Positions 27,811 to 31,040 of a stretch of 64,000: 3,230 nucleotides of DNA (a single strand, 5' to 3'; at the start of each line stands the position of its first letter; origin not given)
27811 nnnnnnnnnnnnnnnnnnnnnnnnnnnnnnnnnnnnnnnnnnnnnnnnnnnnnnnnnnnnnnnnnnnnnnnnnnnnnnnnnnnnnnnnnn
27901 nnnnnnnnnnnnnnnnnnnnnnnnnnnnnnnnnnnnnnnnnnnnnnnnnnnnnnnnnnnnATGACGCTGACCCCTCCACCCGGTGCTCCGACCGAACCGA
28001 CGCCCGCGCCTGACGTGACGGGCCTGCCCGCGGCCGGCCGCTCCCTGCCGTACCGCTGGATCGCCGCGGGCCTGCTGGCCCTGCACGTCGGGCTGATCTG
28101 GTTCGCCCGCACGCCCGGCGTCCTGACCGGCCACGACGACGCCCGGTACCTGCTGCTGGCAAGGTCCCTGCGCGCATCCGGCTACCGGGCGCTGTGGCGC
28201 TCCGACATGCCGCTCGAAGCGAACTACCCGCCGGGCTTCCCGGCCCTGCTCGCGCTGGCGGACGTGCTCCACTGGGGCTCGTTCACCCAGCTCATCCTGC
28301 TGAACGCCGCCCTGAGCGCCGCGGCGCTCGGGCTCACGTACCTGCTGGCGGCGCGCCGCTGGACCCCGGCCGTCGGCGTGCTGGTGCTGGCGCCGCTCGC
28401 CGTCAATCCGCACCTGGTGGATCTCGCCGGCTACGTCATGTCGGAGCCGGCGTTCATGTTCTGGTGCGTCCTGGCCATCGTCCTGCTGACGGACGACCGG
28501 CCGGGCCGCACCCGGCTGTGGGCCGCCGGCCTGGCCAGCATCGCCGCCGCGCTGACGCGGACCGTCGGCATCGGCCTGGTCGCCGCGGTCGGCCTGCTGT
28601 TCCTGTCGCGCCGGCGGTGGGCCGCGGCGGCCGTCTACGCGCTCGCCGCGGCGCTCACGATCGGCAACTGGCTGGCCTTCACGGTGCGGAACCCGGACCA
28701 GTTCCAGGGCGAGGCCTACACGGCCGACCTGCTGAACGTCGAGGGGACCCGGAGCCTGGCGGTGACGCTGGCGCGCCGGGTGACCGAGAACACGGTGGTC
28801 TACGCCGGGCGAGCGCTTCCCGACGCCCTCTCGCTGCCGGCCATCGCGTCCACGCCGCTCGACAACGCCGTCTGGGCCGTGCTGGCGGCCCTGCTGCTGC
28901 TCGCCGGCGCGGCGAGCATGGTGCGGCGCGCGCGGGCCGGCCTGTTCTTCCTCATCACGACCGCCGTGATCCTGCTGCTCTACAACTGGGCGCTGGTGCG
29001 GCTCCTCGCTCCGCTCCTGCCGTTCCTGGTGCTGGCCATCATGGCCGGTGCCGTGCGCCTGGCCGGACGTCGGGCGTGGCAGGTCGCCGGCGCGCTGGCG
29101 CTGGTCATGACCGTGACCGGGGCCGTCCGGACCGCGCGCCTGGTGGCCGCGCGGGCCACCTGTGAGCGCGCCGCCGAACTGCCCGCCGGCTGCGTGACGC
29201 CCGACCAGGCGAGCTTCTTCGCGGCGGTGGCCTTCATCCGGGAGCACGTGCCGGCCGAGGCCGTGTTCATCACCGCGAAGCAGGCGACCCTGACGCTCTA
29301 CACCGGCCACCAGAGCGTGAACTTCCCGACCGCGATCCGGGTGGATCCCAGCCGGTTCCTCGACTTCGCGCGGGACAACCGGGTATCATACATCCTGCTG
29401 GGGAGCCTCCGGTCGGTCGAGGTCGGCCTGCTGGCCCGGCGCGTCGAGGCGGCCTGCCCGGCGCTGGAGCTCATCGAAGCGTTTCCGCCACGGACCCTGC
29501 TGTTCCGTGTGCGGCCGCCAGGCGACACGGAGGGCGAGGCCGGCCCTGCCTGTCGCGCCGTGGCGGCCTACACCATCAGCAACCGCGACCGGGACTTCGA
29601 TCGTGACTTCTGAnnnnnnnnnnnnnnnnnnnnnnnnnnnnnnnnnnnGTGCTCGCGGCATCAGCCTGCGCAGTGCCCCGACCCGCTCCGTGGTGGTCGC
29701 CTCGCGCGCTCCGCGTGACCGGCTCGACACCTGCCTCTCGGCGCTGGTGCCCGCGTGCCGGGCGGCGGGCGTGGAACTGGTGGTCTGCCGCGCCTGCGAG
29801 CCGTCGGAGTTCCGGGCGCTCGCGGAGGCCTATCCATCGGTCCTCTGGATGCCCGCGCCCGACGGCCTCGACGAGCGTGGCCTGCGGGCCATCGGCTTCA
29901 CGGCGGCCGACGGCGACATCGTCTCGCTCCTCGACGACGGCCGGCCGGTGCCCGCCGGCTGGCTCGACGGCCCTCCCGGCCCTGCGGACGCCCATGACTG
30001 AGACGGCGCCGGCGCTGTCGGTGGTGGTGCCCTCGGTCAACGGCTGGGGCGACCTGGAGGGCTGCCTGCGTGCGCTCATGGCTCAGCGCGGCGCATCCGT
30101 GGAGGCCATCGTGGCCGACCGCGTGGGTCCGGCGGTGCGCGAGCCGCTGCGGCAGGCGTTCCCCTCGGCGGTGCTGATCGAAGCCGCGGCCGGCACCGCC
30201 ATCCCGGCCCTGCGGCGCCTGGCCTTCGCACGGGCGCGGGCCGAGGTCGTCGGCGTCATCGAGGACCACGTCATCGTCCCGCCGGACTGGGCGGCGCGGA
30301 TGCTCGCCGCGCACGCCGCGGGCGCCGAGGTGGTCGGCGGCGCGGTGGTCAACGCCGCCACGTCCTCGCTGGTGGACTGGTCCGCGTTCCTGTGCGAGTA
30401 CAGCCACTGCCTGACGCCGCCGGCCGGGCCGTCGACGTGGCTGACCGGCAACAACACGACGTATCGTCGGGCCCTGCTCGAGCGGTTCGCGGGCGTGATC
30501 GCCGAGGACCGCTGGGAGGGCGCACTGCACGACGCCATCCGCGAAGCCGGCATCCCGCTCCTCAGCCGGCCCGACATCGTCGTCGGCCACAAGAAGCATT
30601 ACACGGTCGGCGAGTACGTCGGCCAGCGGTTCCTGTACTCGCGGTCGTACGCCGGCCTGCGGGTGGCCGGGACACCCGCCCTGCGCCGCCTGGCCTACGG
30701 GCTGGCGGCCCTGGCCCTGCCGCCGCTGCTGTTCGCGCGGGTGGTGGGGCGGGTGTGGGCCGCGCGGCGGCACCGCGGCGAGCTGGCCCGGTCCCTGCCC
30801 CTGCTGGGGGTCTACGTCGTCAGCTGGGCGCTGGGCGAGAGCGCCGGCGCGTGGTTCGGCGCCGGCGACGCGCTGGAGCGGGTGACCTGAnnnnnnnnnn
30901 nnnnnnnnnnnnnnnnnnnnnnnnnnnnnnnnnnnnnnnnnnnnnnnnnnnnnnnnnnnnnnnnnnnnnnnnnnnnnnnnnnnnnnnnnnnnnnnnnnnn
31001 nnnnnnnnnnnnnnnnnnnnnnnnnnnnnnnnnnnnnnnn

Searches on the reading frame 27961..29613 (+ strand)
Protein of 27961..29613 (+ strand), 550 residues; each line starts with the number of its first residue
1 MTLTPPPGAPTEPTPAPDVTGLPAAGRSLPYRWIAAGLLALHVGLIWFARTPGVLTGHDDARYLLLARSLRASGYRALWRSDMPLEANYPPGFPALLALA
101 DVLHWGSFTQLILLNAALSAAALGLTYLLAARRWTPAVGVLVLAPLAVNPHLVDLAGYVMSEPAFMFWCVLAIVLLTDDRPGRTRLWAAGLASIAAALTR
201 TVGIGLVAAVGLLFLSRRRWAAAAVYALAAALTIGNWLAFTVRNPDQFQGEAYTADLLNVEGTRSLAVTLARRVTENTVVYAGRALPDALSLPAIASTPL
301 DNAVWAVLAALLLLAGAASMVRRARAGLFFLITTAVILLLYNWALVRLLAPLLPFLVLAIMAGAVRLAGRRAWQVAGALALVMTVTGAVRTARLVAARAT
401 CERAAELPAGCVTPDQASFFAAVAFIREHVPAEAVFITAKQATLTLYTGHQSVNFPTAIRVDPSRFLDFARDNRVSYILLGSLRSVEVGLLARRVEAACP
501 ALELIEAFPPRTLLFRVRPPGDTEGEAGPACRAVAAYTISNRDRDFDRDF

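Call 9: search_protein_families(library=ncbifam, proteins=[window:27961-29613:+], max_evalue=0.00001)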
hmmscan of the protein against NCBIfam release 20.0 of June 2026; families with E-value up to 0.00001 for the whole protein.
window:27961-29613:+ (550 aa): 0 families

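Call 27: search_protein_families(library=pfam, proteins=[window:27961-29613:+], max_evalue=0.0001)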
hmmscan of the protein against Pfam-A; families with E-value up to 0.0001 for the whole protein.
window:27961-29613:+ (550 aa): 0 families

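Call 57: search_protein_families(library=ncbifam, proteins=[window:27961-29613:+], max_evalue=0.01)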
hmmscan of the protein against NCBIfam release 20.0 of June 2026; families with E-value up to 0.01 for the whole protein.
window:27961-29613:+ (550 aa): 1 family
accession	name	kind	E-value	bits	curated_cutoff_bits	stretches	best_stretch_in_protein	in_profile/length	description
NF046093.1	AZOBR_p60025_fam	subfamily_domain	0.0013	18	150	1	92-233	96-230/232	AZOBR_p60025 family cell surface glycopolymer formation protein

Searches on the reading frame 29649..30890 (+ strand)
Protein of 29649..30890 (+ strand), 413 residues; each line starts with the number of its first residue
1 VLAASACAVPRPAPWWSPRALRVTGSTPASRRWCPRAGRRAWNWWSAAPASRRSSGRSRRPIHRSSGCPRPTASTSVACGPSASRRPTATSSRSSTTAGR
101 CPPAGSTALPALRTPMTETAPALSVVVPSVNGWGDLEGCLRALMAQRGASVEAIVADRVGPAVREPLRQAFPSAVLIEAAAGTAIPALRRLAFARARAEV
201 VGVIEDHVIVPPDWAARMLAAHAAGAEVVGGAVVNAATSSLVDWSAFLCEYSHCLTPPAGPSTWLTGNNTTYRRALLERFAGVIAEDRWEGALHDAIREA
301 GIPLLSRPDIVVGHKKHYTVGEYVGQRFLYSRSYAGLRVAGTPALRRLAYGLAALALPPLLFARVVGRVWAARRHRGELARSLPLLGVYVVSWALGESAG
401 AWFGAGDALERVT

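Call 9: search_protein_families(library=ncbifam, proteins=[window:29649-30890:+], max_evalue=0.00001)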
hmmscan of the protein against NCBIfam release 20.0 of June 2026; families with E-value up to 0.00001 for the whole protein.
window:29649-30890:+ (413 aa): 1 family
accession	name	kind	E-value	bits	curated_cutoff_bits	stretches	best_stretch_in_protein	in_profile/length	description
NF041875.1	EPS_EpsD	equivalog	1.4e-06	28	370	1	123-233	1-116/325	exopolysaccharide biosynthesis glycosyltransferase EpsD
